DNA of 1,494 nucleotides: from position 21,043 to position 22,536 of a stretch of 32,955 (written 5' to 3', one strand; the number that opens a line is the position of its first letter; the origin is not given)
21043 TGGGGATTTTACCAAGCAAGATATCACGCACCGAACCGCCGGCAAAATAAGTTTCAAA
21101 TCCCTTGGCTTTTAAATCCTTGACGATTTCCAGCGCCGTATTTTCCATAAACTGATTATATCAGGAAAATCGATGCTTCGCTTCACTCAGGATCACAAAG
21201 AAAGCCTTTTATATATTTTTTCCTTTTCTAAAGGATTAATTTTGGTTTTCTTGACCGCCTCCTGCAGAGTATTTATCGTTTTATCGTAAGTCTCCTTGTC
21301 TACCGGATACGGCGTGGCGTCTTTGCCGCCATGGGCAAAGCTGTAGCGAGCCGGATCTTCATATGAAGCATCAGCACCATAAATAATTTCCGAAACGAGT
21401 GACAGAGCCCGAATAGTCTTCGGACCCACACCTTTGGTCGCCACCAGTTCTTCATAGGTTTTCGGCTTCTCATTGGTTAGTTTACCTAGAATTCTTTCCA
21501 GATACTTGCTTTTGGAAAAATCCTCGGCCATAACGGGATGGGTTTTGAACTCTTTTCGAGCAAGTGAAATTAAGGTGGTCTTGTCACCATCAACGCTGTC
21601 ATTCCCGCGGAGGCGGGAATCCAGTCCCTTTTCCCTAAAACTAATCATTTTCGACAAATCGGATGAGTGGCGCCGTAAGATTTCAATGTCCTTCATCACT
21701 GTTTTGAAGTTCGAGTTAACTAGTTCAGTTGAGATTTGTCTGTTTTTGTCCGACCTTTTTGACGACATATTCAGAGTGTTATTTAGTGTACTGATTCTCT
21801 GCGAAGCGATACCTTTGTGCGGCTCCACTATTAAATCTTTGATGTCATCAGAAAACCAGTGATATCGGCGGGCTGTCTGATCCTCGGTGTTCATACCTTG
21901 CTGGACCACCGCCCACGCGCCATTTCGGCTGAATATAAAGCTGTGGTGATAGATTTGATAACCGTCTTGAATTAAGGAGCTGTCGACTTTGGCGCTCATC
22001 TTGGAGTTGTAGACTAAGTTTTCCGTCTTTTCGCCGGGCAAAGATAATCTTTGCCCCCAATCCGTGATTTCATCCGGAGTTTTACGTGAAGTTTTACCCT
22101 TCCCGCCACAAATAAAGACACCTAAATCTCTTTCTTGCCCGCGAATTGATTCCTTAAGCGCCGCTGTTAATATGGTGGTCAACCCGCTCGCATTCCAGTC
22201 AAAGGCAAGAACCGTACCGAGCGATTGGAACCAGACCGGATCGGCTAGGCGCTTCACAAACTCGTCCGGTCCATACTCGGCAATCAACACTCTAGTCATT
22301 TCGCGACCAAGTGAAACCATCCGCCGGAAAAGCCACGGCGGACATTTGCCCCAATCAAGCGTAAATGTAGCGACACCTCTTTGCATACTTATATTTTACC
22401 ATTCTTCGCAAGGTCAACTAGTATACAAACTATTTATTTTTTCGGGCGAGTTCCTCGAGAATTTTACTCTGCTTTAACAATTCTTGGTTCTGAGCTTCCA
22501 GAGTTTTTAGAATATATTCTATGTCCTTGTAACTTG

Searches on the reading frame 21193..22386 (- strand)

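Call 70: search_protein_families(library=pfam, proteins=[window:21193-22386:-], max_evalue=0.001)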
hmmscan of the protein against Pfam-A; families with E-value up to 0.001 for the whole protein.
window:21193-22386:- (397 aa): 1 family
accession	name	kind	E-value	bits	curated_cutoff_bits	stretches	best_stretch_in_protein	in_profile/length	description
PF05559.16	DUF763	-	4.9e-124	414.1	35.5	1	4-362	1-319/319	Protein of unknown function (DUF763)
